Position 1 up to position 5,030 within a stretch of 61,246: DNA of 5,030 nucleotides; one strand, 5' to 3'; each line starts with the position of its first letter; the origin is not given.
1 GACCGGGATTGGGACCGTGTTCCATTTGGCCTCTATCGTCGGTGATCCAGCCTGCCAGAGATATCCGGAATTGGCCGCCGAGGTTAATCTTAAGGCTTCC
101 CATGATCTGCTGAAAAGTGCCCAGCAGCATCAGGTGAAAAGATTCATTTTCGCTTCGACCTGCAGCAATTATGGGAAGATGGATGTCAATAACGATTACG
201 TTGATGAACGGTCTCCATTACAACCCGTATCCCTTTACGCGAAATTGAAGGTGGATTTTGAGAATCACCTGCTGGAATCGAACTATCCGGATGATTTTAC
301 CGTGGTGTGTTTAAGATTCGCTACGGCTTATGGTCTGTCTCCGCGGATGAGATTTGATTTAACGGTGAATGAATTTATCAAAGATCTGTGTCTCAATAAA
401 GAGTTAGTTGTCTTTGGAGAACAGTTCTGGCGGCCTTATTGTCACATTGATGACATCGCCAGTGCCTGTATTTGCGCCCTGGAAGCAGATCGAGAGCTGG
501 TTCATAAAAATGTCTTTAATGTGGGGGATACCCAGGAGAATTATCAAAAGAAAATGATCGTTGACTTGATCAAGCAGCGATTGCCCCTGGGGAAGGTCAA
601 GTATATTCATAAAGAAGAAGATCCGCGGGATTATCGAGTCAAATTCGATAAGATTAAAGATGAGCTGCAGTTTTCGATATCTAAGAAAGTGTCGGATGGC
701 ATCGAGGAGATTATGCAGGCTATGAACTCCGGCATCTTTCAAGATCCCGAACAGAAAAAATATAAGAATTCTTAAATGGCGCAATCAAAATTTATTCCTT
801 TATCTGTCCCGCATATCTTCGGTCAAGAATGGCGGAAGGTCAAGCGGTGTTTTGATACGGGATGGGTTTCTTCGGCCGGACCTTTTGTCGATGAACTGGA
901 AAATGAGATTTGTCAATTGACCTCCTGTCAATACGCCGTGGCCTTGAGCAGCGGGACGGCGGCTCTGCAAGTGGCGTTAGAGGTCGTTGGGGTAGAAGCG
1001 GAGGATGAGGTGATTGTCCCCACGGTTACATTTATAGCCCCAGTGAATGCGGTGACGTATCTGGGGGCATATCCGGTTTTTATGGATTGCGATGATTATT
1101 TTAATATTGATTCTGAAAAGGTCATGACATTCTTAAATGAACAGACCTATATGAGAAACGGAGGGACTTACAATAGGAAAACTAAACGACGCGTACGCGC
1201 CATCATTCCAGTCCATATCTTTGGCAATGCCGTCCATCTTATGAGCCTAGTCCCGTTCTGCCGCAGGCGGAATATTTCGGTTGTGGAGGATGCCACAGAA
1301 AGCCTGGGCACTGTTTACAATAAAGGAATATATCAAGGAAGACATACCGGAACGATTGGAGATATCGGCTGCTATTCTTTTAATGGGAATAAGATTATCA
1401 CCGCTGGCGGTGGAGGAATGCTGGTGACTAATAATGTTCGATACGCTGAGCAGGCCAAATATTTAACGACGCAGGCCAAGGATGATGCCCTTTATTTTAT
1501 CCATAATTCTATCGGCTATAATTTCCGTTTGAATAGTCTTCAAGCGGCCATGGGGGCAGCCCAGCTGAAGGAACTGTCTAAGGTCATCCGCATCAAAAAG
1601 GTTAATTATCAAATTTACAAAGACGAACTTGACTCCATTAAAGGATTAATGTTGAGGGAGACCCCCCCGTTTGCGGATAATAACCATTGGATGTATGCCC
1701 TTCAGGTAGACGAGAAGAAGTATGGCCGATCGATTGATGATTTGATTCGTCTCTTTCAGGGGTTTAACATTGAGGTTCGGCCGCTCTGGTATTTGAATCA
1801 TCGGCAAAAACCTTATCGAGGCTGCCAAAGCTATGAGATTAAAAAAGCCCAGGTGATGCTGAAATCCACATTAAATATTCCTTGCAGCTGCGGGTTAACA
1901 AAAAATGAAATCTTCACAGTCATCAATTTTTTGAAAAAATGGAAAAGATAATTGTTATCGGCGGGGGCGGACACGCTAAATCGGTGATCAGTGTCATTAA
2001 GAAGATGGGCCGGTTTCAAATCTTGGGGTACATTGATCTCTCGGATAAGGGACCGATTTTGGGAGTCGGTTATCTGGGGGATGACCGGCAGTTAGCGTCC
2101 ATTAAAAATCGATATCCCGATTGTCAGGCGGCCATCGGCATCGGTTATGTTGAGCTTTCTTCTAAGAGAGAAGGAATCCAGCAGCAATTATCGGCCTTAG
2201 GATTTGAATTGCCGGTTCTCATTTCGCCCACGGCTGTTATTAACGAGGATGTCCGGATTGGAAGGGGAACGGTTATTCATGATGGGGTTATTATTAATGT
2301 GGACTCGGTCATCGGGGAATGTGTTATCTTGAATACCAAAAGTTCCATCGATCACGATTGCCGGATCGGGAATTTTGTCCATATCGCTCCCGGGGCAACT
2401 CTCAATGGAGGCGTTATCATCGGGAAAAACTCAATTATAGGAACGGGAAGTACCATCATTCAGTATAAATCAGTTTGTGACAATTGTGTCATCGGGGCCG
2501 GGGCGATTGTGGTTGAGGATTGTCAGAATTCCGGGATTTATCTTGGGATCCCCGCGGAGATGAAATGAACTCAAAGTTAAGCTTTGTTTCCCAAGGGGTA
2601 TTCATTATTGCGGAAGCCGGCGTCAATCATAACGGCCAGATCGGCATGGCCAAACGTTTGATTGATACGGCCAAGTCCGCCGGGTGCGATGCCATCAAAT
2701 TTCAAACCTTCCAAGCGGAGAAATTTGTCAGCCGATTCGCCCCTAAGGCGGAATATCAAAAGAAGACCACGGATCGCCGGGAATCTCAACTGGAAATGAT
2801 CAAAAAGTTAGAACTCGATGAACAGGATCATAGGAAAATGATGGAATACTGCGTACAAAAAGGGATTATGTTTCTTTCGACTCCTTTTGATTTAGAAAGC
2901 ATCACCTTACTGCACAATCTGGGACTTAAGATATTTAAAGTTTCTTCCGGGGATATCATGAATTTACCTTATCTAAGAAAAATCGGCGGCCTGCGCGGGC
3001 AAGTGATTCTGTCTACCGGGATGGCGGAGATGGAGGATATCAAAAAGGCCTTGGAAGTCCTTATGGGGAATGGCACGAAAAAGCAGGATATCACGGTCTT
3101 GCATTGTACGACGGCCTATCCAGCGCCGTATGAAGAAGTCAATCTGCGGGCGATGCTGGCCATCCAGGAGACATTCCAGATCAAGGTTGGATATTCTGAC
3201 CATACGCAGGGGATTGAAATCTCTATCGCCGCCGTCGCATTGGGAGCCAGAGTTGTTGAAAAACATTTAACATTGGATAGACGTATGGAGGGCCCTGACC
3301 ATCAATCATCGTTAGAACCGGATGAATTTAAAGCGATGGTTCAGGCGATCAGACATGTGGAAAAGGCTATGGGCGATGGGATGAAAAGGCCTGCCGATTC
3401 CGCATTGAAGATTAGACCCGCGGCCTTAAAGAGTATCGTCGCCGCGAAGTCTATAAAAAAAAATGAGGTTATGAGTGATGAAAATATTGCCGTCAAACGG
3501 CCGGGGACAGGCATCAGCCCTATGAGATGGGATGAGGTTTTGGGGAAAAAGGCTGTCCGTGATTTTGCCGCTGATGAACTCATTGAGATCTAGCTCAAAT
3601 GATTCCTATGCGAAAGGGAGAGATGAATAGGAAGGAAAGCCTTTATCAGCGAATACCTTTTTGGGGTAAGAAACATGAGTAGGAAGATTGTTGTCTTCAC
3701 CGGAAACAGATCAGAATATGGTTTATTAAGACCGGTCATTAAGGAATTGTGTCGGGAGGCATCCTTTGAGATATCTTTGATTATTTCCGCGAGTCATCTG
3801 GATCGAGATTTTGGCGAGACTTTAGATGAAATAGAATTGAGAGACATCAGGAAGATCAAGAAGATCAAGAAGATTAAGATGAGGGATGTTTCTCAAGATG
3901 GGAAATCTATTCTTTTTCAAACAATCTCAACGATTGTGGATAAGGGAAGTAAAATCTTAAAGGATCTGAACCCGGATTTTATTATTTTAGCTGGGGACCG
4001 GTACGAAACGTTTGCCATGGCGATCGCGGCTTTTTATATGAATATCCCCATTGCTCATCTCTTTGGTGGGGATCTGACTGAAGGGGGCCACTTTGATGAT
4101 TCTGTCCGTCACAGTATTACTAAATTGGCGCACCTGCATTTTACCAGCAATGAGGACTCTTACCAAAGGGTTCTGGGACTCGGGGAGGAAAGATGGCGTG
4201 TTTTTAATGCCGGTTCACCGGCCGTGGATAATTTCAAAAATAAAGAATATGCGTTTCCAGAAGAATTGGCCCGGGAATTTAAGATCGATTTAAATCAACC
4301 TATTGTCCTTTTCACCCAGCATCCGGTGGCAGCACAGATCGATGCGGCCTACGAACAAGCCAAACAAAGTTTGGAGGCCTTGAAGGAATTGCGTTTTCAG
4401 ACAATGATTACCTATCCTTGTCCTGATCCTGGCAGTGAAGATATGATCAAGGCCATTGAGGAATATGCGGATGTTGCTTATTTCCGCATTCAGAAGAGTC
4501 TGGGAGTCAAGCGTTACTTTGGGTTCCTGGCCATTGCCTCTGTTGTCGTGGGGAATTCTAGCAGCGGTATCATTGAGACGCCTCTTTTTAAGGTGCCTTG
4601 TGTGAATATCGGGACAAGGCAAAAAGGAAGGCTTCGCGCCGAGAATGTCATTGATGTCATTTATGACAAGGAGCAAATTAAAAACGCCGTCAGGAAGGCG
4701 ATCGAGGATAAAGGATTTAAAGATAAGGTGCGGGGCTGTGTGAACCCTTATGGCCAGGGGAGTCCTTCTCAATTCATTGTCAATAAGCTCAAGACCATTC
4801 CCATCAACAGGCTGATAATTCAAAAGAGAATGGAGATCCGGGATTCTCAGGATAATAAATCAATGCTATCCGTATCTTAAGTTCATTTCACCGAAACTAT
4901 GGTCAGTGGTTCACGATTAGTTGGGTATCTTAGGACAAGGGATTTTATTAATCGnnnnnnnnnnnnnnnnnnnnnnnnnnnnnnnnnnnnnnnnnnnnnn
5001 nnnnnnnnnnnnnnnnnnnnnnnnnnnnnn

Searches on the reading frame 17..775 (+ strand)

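Call 6: search_protein_families(library=pfam, proteins=[window:17-775:+], max_evalue=0.001)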
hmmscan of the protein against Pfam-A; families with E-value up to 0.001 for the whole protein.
window:17-775:+ (252 aa): 4 families
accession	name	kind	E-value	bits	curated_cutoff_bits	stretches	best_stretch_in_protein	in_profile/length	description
PF01370.27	Epimerase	-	3.3e-27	95.9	20.9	1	2-170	69-240/240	NAD dependent epimerase/dehydratase family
PF16363.11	GDP_Man_Dehyd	-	3.9e-12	46.7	27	1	12-231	90-331/332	GDP-mannose 4,6 dehydratase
PF01073.25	3Beta_HSD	-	1.8e-08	34.2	22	1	2-175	71-254/280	3-beta hydroxysteroid dehydrogenase/isomerase family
PF04321.23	RmlD_sub_bind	-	3.7e-05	23.4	27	1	13-160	67-202/287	RmlD substrate binding domain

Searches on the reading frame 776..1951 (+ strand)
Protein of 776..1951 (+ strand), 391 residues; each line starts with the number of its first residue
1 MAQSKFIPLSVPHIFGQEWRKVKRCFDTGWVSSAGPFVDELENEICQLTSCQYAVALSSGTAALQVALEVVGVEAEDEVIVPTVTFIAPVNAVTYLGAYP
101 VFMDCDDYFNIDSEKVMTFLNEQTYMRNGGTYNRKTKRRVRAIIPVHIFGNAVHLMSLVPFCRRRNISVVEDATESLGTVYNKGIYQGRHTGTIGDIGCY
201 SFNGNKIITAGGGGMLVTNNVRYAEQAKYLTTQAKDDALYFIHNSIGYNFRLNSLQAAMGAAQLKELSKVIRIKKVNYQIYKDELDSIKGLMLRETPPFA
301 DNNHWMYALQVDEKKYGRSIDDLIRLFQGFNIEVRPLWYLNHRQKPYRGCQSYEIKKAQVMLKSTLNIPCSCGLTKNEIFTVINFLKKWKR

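Call 6: search_protein_families(library=pfam, proteins=[window:776-1951:+], max_evalue=0.001)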
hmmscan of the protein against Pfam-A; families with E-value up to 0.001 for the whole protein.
window:776-1951:+ (391 aa): 3 families
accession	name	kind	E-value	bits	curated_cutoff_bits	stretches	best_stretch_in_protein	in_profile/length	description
PF01041.23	DegT_DnrJ_EryC1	-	2.3e-83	280.8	19.8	1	17-386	6-359/360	DegT/DnrJ/EryC1/StrS aminotransferase family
PF00155.27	Aminotran_1_2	-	3e-05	23.8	19.7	1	39-123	45-140/361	Aminotransferase class I and II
PF01053.26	Cys_Met_Meta_PP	-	0.00038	19.6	27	1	35-86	51-101/381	Cys/Met metabolism PLP-dependent enzyme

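Call 78: search_protein_families(library=ncbifam, proteins=[window:776-1951:+], max_evalue=1e-10)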
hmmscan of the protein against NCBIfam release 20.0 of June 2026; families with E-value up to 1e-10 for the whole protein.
window:776-1951:+ (391 aa): 7 families
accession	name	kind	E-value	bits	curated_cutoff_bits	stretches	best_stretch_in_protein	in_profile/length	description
TIGR04181.1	NHT_00031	hypoth_equivalog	6.6e-133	443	420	1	7-371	1-359/359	LegC family aminotransferase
TIGR03588.1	PseC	equivalog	3.4e-54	184.2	423.5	1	22-388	17-378/380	UDP-4-amino-4,6-dideoxy-N-acetyl-beta-L-altrosamine transaminase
NF008658.2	PRK11658.1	equivalog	7.2e-49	166.4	631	1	4-387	2-374/379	UDP-4-amino-4-deoxy-L-arabinose aminotransferase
TIGR04427.1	PLP_DesI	equivalog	2.6e-47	161.8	650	1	21-386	37-379/390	dTDP-4-dehydro-6-deoxyglucose aminotransferase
NF008687.0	PRK11706.1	equivalog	1.4e-45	155.6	375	1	7-387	2-371/375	dTDP-4-amino-4,6-dideoxygalactose transaminase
TIGR02379.1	ECA_wecE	subfamily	2.5e-37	128.5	434.85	1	6-315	1-301/376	dTDP-4-amino-4,6-dideoxy-D-glucose transaminase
NF011936.0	PRK15407.1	equivalog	5.7e-37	127.4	423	2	30-224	60-241/440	lipopolysaccharide biosynthesis protein RfbH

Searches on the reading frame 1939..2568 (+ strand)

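Call 6: search_protein_families(library=pfam, proteins=[window:1939-2568:+], max_evalue=0.001)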
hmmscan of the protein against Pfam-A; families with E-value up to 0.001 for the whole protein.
window:1939-2568:+ (209 aa): 4 families
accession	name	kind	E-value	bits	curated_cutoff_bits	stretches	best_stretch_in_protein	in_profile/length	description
PF00132.30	Hexapep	-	4.2e-16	58.3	27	3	140-174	1-35/36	Bacterial transferase hexapeptide (six repeats)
PF17836.7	PglD_N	-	1.9e-12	48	23.4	1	3-69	1-66/78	PglD N-terminal domain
PF25084.1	LbH_EIF2B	-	6e-06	26.7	54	1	93-189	10-103/105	EIF2B subunit epsilon LbH domain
PF25087.1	GMPPB_C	-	0.00067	19.8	39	0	128-188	4-62/110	GMPPB C-terminal domain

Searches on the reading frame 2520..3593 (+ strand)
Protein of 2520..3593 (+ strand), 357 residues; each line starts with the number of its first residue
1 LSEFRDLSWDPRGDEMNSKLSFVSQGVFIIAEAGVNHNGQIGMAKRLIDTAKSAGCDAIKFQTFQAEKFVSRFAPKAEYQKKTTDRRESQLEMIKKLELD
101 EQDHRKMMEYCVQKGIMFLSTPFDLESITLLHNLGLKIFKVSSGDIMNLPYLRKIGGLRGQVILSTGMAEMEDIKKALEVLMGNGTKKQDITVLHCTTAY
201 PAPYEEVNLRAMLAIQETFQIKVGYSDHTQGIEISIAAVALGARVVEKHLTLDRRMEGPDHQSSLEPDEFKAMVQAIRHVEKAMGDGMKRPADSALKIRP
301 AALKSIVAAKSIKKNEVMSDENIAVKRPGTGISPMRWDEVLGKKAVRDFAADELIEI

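Call 6: search_protein_families(library=pfam, proteins=[window:2520-3593:+], max_evalue=0.001)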
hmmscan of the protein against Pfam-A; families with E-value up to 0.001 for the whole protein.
window:2520-3593:+ (357 aa): 2 families
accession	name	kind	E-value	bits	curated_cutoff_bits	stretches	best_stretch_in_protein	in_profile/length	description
PF03102.20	NeuB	-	8.5e-101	336.9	22.1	1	47-289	1-241/241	NeuB family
PF08666.17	SAF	-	3.1e-11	44.1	21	1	305-355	3-57/63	SAF domain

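Call 78: search_protein_families(library=ncbifam, proteins=[window:2520-3593:+], max_evalue=1e-10)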
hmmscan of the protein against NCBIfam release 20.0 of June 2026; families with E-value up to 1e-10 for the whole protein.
window:2520-3593:+ (357 aa): 2 families
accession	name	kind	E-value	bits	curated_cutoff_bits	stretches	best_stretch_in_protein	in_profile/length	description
TIGR03569.1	NeuB_NnaB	equivalog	1.1e-151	504.5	399.65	1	27-355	1-329/329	N-acetylneuraminate synthase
TIGR03586.1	PseI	equivalog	2.9e-85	286.4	340.25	1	27-352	2-324/327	pseudaminic acid synthase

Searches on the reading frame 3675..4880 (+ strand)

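Call 6: search_protein_families(library=pfam, proteins=[window:3675-4880:+], max_evalue=0.001)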
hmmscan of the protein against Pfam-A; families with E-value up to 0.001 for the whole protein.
window:3675-4880:+ (401 aa): 1 family
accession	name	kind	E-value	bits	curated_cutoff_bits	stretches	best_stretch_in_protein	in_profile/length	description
PF02350.25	Epimerase_2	-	1.7e-74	251.2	30.6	1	24-373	2-347/347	UDP-N-acetylglucosamine 2-epimerase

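Call 78: search_protein_families(library=ncbifam, proteins=[window:3675-4880:+], max_evalue=1e-10)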
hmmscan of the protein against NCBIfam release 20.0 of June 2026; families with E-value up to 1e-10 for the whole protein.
window:3675-4880:+ (401 aa): 2 families
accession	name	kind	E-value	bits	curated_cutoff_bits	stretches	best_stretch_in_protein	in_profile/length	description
TIGR03568.1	NeuC_NnaA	equivalog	1.4e-119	399.3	235.9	1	3-370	1-363/365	UDP-N-acetylglucosamine 2-epimerase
TIGR00236.1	wecB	equivalog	1e-28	100.6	210.15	1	4-373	2-363/366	non-hydrolyzing UDP-N-acetylglucosamine 2-epimerase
